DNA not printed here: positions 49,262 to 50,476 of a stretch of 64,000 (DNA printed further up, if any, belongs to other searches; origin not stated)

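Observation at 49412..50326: Fused pseudo-dimeric AdoMetDC-like protein in which only the second half keeps the Glu-Ser self-processing site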

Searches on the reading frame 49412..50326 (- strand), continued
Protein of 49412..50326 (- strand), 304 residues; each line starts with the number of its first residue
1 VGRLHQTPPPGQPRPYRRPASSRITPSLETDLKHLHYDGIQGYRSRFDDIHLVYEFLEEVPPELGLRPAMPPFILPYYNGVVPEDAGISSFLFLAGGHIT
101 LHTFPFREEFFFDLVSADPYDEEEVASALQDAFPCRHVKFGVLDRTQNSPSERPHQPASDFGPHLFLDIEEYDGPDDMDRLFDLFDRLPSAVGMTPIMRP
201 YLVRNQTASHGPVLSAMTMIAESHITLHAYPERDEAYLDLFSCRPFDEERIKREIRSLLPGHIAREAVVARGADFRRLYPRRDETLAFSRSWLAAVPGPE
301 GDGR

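Call 15: find_encoding_contigs(protein=P0004, flank=8000, max_places=2)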
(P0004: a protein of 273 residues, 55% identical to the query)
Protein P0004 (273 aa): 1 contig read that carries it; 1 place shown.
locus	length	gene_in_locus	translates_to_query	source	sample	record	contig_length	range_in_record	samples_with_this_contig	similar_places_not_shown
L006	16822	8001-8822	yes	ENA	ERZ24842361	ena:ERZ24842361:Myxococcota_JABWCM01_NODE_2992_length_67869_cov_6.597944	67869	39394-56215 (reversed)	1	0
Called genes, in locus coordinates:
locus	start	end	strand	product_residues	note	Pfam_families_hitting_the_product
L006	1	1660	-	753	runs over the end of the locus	-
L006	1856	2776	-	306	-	-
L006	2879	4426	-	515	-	PF00817:IMS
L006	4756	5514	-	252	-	PF00154:RecA_N, PF27531:MT3502_N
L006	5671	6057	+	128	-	-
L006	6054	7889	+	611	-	-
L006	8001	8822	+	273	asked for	PF02675:AdoMet_dc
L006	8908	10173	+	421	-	PF00764:Arginosuc_synth, PF20979:Arginosuc_syn_C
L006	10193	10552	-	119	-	-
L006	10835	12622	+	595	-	PF10571:UPF0547 (weak), PF24460:DUF7575 (weak)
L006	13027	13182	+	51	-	-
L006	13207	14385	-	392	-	PF13091:PLDc_2, PF00614:PLDc (weak), PF13091:PLDc_2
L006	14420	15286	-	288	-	PF00514:Arm (faint), PF02985:HEAT (faint), PF13513:HEAT_EZ (faint), PF13646:HEAT_2, PF03130:HEAT_PBS, PF13646:HEAT_2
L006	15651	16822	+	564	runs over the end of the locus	PF01266:DAO, PF16901:DAO_C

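Call 16: find_encoding_contigs(protein=P0014, flank=8000, max_places=2)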
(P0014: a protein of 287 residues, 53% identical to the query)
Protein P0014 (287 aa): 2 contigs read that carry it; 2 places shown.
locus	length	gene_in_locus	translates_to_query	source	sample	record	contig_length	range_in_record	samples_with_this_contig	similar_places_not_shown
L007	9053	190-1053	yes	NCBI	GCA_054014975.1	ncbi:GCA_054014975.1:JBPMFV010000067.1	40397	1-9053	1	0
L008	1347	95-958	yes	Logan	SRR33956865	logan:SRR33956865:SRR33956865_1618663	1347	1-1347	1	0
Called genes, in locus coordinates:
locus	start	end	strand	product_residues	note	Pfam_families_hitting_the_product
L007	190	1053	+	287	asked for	PF02675:AdoMet_dc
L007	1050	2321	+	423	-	PF00764:Arginosuc_synth, PF20979:Arginosuc_syn_C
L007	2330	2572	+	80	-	-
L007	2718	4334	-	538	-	PF28550:DUF8436 (weak), PF03486:HI0933_like (faint), PF07992:Pyr_redox_2 (faint), PF00890:FAD_binding_2 (faint), PF01266:DAO (faint), PF01494:FAD_binding_3 (faint), PF21688:FAD-depend_C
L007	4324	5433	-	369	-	PF00730:HhH-GPD, PF14815:NUDIX_4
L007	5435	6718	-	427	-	PF00919:UPF0004, PF04055:Radical_SAM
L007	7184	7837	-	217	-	PF14522:Cytochrome_C7 (faint), PF09699:Paired_CXXCH_1 (weak)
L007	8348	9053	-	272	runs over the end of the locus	PF01578:Cytochrom_C_asm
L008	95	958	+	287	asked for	PF02675:AdoMet_dc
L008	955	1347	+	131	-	?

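Call 17: find_encoding_contigs(protein=P0104, flank=8000, max_places=2)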
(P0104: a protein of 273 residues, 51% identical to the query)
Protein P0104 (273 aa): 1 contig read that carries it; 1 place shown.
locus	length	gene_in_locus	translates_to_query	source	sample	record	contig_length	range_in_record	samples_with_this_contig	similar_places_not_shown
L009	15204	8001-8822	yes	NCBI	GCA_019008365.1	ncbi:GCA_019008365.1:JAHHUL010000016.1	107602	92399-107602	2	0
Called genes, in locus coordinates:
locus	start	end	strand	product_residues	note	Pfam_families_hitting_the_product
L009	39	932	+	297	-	PF00892:EamA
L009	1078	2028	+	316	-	PF03595:SLAC1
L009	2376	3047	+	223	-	PF02607:B12-binding_2, PF02310:B12-binding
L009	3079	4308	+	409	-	-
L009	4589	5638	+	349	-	PF01208:URO-D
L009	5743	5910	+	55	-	-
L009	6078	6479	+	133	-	PF01022:HTH_5, PF12840:HTH_20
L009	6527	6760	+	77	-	-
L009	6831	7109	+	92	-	-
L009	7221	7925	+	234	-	PF04542:Sigma70_r2, PF04545:Sigma70_r4, PF01381:HTH_3 (weak)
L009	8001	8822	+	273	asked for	PF02675:AdoMet_dc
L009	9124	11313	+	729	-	PF17159:MASE3, PF00989:PAS (faint), PF13188:PAS_8 (faint), PF08448:PAS_4 (weak), PF13426:PAS_9, PF00512:HisKA, PF02518:HATPase_c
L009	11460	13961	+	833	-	PF25390:WD40_RLD, PF13540:RCC1_2, PF00415:RCC1, PF13540:RCC1_2, PF00415:RCC1, PF13540:RCC1_2, PF25390:WD40_RLD, PF00415:RCC1, +7 more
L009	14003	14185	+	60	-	-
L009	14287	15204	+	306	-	PF01522:Polysacc_deac_1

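Call 20: find_related_loci(query=A1, collection=genome_contigs, flank=8000)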
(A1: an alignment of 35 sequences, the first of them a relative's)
Query A1 (273 aa) in genome_contigs; peptide patterns used: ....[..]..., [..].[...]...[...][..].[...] (x = any residue, [..] = any of these).
315 stretches matched a pattern; 293 encode a relative of the query (tblastn E <= 1e-3); the best 80 are kept; 80 distinct loci.
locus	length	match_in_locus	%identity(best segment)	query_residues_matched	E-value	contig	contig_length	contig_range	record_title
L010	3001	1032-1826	57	1-265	7e-100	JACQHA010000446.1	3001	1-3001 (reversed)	MAG: Deinococcus sp. isolate NC_groundwater_1087_Ag_S2p5_63_37 S_2p5_S6_coassembly_k141_5114026, whole genome shotgun se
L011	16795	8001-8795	53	1-265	2e-93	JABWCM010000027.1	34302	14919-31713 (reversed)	MAG: Myxococcales bacterium isolate MAG_56 scaffold_1099, whole genome shotgun sequence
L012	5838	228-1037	54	1-270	5e-93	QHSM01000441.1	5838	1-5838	MAG: Candidatus Rokuibacteriota bacterium isolate AR30 14_0927_05_40cm_scaffold_9391_curated, whole genome shotgun seque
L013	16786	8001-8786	53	1-264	2e-92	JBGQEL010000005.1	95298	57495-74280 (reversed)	MAG: Candidatus Methylomirabilia bacterium isolate OBJ2_061818_090_8 k141_463658_length_95298_cov_22.6437, whole genome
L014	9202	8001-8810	54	1-270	2e-92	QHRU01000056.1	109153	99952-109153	MAG: Candidatus Rokuibacteriota bacterium isolate AR7 14_0929_02_30cm_scaffold_278_curated, whole genome shotgun sequenc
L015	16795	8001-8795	54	1-265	3e-92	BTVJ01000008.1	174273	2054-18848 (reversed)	MAG: Myxococcales bacterium AMX-MBFR-64 DNA, sequence008, whole genome shotgun sequence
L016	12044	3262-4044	55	1-263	7e-91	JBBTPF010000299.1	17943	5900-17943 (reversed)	MAG: Candidatus Methylomirabilota bacterium isolate H32-bin017_2 H32_bin017_2_000000000299, whole genome shotgun sequenc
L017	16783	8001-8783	55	1-263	7e-91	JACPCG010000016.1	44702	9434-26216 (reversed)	MAG: Candidatus Rokuibacteriota bacterium isolate NC_groundwater_277_Ag_S-0.2um_71_17 S5_GD2017_2_S2_scaffold_587, whole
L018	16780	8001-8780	54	1-262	6e-91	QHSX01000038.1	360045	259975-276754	MAG: Candidatus Rokuibacteriota bacterium isolate AR20 14_0929_02_40cm_scaffold_0_curated, whole genome shotgun sequence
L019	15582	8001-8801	52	1-269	4e-91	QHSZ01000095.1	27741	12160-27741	MAG: Candidatus Rokuibacteriota bacterium isolate AR19 14_1009_16_40cm_scaffold_11022_curated, whole genome shotgun sequ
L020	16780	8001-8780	53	1-262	1e-90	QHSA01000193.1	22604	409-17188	MAG: Candidatus Rokuibacteriota bacterium isolate AR41 14_0929_12_30cm_scaffold_3954_curated, whole genome shotgun seque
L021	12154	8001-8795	52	1-265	3e-90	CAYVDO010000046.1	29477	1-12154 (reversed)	MAG TPA_asm: uncultured bacterium isolate binchicken_co245_204 genome assembly, contig: NODE_1392_length_29477_cov_6.402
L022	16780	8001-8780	53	1-262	9e-90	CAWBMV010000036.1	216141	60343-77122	MAG: uncultured Candidatus Rokubacteria bacterium isolate MFD02242.bin.2.34 genome assembly, contig: contig_8017, whole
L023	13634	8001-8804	51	1-268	5e-89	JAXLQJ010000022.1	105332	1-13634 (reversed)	MAG: bacterium isolate STL-UNK1 C4.31.fa-22, whole genome shotgun sequence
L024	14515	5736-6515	52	1-262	8e-89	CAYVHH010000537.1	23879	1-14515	MAG TPA_asm: uncultured bacterium isolate binchicken_co279_234 genome assembly, contig: k141_1786197, whole genome shotg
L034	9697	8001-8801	49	1-267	2e-86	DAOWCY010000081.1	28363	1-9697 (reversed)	MAG TPA_asm: Candidatus Aminicenantes bacterium isolate CSMAG_1899 CSMAG_1899_k141_1346168_length_28363_cov_14.9917, who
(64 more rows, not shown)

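Call 23: search_protein_families(library=pfam, proteins=[L034:60-1661:+, L034:1674-2795:+, L034:2859-4412:+, L034:4494-5234:+, L034:5192-6079:+, L034:6102-7880:+, L034:8001-8804:+, L034:8817-9407:+], max_evalue=0.01)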
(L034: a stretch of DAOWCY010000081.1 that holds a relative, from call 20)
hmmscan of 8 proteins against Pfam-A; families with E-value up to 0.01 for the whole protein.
L034:60-1661:+ (533 aa): 0 families

L034:1674-2795:+ (373 aa): 6 families
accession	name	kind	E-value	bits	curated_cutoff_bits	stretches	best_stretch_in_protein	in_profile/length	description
PF10609.15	ParA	-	3.3e-09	37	27.1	1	2-65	5-70/246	NUBPL iron-transfer P-loop NTPase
PF01656.29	CbiA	-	4e-09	36.9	25.4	1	4-262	2-109/125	CobQ/CobB/MinD/ParA nucleotide binding domain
PF13614.12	AAA_31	-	6.1e-07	30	27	1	2-39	3-40/177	AAA domain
PF09140.17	MipZ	-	8.2e-07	29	20.7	1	7-49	7-49/262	ATPase MipZ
PF07015.17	VirC1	-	0.0001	22.1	24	1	2-41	3-42/231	VirC1 protein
PF00142.24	Fer4_NifH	-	0.00034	20.6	25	0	3-38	3-37/271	4Fe-4S iron sulfur cluster binding proteins, NifH/frxC family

L034:2859-4412:+ (517 aa): 2 families
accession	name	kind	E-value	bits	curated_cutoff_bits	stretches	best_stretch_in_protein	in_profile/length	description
PF04055.27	Radical_SAM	-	5.4e-07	30.4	29.5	1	223-379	5-161/166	Radical SAM superfamily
PF02310.24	B12-binding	-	3.9e-06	27.1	32.1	1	57-135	42-112/121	B12 binding domain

L034:4494-5234:+ (246 aa): 0 families

L034:5192-6079:+ (295 aa): 2 families
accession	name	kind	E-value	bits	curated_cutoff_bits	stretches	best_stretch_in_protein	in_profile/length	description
PF04055.27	Radical_SAM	-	1.3e-10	42.1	29.5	1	68-201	5-139/166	Radical SAM superfamily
PF13353.11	Fer4_12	-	0.0034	18.1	22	1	63-137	8-85/137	4Fe-4S single cluster domain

L034:6102-7880:+ (592 aa): 12 families
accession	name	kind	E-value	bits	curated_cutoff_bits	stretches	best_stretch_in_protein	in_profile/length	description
PF07693.20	KAP_NTPase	-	4.7e-34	118.4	20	1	19-294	2-286/293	KAP family P-loop domain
PF00805.28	Pentapeptide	-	2.3e-18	65.8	20.2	2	472-509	3-40/40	Pentapeptide repeats (8 copies)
PF13599.13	Pentapeptide_4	-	3.4e-11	43.5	38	2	460-518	12-69/78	Pentapeptide repeat region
PF13576.12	Pentapeptide_3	-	2.4e-09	37.7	27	1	477-520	1-47/48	Pentapeptide repeats (9 copies)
PF13401.12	AAA_22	-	4.3e-05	24.3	27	1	40-192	10-109/130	AAA domain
PF24883.2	NPHP3_N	-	8.1e-05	23.3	24.8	1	31-113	18-96/164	Nephrocystin 3, N-terminal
PF01637.24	ATPase_2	-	0.0002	21.7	33.2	1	31-174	16-121/225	ATPase domain predominantly from Archaea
PF25199.1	nSTAND_NTPase5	-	0.00026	21.3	34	0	31-80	37-87/145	Novel STAND NTPase 5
PF13191.12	AAA_16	-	0.00052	21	32.6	1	40-174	29-143/167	AAA ATPase domain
PF00005.33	ABC_tran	-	0.0019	19.2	25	0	31-70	7-45/137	ABC transporter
PF00004.35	AAA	-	0.0021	18.9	21.2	0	140-202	43-107/131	ATPase family associated with various cellular activities (AAA)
PF25296.1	Decapeptide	-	0.0057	16.9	45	0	476-529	11-64/74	Decapeptide repeat region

L034:8001-8804:+ (267 aa): 1 family
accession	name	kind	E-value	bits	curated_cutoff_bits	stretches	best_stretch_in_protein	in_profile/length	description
PF02675.21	AdoMet_dc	-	7.1e-20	71.8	25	2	148-240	18-106/107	S-adenosylmethionine decarboxylase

L034:8817-9407:+ (196 aa): 0 families

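Call 30: find_encoding_contigs(protein=P0013, flank=7000, max_places=3)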
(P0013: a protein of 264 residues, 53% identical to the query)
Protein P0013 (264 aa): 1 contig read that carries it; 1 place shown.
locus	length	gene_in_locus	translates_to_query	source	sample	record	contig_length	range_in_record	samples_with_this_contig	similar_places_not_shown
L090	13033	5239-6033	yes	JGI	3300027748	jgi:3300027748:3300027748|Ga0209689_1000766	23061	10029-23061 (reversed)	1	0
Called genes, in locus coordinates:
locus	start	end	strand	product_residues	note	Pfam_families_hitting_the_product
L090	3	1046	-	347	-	PF01594:AI-2E_transport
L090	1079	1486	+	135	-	PF04020:Phage_holin_4_2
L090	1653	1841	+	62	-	-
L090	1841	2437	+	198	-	PF05494:MlaC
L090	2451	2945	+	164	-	PF03473:MOSC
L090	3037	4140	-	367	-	PF22807:TrAA12, PF23500:DUF7133, PF07995:GSDH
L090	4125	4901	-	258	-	PF00378:ECH_1, PF16113:ECH_2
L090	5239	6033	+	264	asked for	PF02675:AdoMet_dc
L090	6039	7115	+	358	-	PF01916:DS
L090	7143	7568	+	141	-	-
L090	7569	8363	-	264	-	-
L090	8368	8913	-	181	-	PF04542:Sigma70_r2, PF22029:PhyR_sigma2, PF08281:Sigma70_r4_2, PF04545:Sigma70_r4 (weak)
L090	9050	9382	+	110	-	PF13473:Cupredoxin_1, PF00127:Copper-bind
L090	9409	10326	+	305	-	PF00149:Metallophos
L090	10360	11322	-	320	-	PF01734:Patatin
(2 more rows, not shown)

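Call 31: find_encoding_contigs(protein=P0046, flank=7000, max_places=2)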
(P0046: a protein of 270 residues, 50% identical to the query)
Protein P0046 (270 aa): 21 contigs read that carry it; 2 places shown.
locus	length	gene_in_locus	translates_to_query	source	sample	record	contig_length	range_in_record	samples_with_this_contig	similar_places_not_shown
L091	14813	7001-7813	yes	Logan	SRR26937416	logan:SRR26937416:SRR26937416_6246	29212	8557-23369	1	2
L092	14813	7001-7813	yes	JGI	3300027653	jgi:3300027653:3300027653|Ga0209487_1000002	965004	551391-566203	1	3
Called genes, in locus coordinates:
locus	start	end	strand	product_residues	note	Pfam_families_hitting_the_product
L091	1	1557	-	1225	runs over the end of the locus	PF02574:S-methyl_trans, PF00809:Pterin_bind, PF02607:B12-binding_2, PF02310:B12-binding, PF02965:Met_synt_B12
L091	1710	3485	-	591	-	PF03600:CitMHS, PF02080:TrkA_C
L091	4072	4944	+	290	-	PF02086:MethyltransfD12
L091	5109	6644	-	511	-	PF00171:Aldedh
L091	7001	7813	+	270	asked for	PF02675:AdoMet_dc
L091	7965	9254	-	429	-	PF24695:PITM1-3, PF08235:LNS2, PF24694:LNS2_PITM1-3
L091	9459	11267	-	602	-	PF00501:AMP-binding, PF23562:AMP-binding_C_3 (weak)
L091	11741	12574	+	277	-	PF04542:Sigma70_r2, PF04539:Sigma70_r3, PF08281:Sigma70_r4_2, PF04545:Sigma70_r4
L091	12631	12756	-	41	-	-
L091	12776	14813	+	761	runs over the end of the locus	PF20142:Scaffold (weak), PF01471:PG_binding_1, PF03734:YkuD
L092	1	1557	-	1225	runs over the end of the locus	PF02574:S-methyl_trans, PF00809:Pterin_bind, PF02607:B12-binding_2, PF02310:B12-binding, PF02965:Met_synt_B12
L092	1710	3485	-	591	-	PF03600:CitMHS, PF02080:TrkA_C, PF00939:Na_sulph_symp (weak)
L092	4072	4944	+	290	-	PF02086:MethyltransfD12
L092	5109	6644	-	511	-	PF00171:Aldedh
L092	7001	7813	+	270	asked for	PF02675:AdoMet_dc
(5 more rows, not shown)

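Call 34: search_protein_families(library=padloc, proteins=[window:49412-50233:-, L034:6102-7880:+, L034:60-1661:+], max_evalue=0.01)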
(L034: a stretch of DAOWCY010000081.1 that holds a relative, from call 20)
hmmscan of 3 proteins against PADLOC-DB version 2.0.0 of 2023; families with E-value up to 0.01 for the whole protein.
window:49412-50233:- (273 aa): 0 families

L034:6102-7880:+ (592 aa): 9 families
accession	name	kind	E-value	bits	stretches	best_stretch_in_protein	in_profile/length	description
PDLC02209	QatA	-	1.5e-34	117.7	3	132-257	177-293/646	-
PDLC04959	PDC-S20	-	6e-28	96.6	1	13-361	18-381/464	-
PDLC02210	QatA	-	5.4e-25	85.9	2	148-257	192-289/593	-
PDLC02361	PifA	-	2.9e-23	80.3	1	29-308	34-327/720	PifA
PDLC04958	PDC-S20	-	9.4e-18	62.7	1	23-313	16-325/458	-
PDLC04957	PDC-S20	-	5.6e-14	50.5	1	25-362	20-382/446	-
PDLC04956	PDC-S20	-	8.1e-11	40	1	152-296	171-304/450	-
PDLC04140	mad8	-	0.00059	17.4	1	26-85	18-75/314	mads_8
PDLC01994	RtcR_PspF1--CARF_AAA_HTH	-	0.0061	13.7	0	40-85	186-227/468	-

L034:60-1661:+ (533 aa): 0 families

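Call 41: predict_structure(alignment_id=A1)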
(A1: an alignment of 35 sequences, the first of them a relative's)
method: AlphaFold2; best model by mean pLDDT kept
length: 273 residues; sequences in the alignment: 35
mean_pLDDT: 90.1   pTM: 0.86
mean pLDDT of the five models: 90.1, 89.8, 89.5, 88.3, 87.6
residues with pLDDT >= 90: 197; 70-90: 50; 50-70: 24; < 50: 2
segments of 3 or more residues with pLDDT < 50: none
pLDDT, mean of each block of 10 residues (from residue 1): 96 93 98 97 77 84 97 92 96 98 96 80 84 95 97 97 93 93 95 95 97 91 96 93 80 70 69 48
secondary structure, 60 per line:
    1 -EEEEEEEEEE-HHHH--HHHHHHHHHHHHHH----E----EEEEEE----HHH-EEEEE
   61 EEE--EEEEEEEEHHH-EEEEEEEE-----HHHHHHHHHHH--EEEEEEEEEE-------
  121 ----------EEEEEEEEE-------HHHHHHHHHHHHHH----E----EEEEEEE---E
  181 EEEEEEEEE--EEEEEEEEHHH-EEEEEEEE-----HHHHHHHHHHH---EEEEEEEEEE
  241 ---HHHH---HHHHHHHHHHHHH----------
elements in order: E2-11 H13-16 H19-32 E42-47 E56-63 E66-73 E78-85 H91-101 E104-113 E131-139 H147-160 E170-176 E180-189 E192-199 E204-211 H217-227 E231-240 H244-247 H251-263
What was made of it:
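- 49880..50233 (-): Half 1 (aa 1-118): AdoMetDC-fold domain without a processing site. It is the more conserved half (70% versus 62% mean column identity). The AF2 strands and helices repeat those of half 2 (call 41).
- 49658..49663 (-): Glu191-Ser192, the predicted self-cleavage site. Ser192 becomes the pyruvoyl group. Predicted chains: beta 1-191 (21.7 kDa) and alpha 192-273 (9.5 kDa). The site lies in the turn between strands E180-189 and E192-199 (call 41).
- On AdoMetDC fold / Pfam PF02675 (class 1b pyruvoyl enzymes): Prediction only: AF2 pLDDT 90.1 (call 41).
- The AF2 model has pLDDT 90.1 and pTM 0.86 (call 41).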
